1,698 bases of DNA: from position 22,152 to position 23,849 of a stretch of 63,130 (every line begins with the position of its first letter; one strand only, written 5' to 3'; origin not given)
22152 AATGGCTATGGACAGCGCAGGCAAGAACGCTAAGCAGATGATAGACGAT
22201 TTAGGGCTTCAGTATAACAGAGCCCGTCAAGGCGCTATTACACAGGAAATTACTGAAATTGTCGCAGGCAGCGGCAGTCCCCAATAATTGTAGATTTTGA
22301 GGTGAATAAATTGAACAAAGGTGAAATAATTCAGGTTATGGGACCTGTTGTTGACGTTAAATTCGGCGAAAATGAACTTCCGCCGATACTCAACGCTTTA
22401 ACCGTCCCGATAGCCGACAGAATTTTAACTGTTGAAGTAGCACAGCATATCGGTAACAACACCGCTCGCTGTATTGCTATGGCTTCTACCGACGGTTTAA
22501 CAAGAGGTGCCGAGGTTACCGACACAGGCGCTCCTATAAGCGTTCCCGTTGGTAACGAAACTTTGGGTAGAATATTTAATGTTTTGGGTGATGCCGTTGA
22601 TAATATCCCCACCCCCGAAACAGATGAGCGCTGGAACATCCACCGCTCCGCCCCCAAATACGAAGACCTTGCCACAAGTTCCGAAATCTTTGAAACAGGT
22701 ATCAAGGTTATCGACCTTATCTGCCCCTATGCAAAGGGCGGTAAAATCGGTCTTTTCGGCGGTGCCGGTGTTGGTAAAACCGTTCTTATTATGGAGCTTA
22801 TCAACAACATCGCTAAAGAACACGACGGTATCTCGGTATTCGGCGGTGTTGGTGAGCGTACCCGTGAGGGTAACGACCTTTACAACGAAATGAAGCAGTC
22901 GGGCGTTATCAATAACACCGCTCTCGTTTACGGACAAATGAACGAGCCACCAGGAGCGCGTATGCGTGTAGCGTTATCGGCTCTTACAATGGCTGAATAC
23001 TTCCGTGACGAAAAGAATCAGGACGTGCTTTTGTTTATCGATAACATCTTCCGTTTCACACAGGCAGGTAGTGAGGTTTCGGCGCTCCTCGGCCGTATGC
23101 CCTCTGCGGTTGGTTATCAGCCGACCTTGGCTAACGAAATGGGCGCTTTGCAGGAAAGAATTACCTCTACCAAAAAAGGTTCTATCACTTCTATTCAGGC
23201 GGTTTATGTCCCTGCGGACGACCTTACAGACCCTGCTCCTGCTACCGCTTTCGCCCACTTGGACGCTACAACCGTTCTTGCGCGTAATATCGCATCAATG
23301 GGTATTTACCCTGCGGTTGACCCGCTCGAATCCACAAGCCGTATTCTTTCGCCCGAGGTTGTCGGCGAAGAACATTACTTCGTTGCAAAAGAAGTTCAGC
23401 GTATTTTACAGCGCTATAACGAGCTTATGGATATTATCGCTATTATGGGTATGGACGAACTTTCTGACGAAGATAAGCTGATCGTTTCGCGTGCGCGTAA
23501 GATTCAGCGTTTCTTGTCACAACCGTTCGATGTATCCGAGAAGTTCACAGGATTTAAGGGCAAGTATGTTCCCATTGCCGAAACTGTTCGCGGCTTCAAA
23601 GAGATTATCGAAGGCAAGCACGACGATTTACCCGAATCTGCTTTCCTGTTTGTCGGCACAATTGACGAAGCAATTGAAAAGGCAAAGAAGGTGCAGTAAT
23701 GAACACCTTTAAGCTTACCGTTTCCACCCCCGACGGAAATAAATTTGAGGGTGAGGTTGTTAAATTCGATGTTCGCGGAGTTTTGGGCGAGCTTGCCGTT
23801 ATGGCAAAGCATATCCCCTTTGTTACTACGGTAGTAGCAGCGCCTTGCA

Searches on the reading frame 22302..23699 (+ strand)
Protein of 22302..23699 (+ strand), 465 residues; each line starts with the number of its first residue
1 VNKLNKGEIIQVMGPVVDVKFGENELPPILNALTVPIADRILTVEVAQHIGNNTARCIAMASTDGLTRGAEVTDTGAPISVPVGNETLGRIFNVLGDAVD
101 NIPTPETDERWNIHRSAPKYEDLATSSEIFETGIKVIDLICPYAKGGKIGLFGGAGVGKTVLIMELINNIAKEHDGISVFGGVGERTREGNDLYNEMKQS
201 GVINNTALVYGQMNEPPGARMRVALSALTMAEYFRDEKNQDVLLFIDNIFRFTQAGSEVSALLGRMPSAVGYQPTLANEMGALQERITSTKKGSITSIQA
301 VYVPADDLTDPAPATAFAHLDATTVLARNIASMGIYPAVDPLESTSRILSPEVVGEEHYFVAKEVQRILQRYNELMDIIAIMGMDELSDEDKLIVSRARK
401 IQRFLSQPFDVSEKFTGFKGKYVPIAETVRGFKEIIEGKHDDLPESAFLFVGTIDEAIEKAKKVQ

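Call 101: find_homologous_proteins(query=window:22302-23699:+, max_evalue=1e-150)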
Query window:22302-23699:+ (465 aa): 8000 proteins with E <= 1e-150 among 8000 candidates; the best 120 are listed.
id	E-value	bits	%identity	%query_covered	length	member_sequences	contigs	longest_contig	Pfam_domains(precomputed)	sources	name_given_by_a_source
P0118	0.0e+0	1020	100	99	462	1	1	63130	PF02874.30,PF00006.32,PF22919.2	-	-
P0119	0.0e+0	1018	99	100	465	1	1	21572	PF02874.30,PF00006.32,PF22919.2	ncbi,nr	ncbi:MAG: F0F1 ATP synthase subunit beta [Ruminococcaceae bacterium]|nr:F0F1 ATP synthase subunit be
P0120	0.0e+0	1011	99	99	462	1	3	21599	PF02874.30,PF00006.32,PF22919.2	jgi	-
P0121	0.0e+0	1010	99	99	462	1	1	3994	PF02874.30,PF00006.32,PF22919.2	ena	-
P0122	1.6e-294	995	97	99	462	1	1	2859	PF02874.30,PF00006.32,PF22919.2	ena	-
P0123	4.4e-294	993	97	99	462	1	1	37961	PF02874.30,PF00006.32,PF22919.2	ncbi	-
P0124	5.6e-294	993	97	99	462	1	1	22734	PF02874.30,PF00006.32,PF22919.2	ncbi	-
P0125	5.9e-294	993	97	99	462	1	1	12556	PF02874.30,PF00006.32,PF22919.2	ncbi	-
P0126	3.7e-293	990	97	99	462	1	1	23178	PF02874.30,PF00006.32,PF22919.2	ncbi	-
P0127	4.1e-293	990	97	99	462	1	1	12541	PF02874.30,PF00006.32,PF22919.2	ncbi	-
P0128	4.8e-293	990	97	99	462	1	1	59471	PF02874.30,PF00006.32,PF22919.2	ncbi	-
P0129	1.2e-292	988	97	99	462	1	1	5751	PF02874.30,PF00006.32,PF22919.2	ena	-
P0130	1.4e-292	988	97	99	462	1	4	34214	PF02874.30,PF00006.32,PF22919.2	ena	-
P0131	1.8e-292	988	97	99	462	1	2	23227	PF02874.30,PF00006.32,PF22919.2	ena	-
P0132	3.8e-292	987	97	99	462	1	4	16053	PF02874.30,PF00006.32,PF22919.2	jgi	-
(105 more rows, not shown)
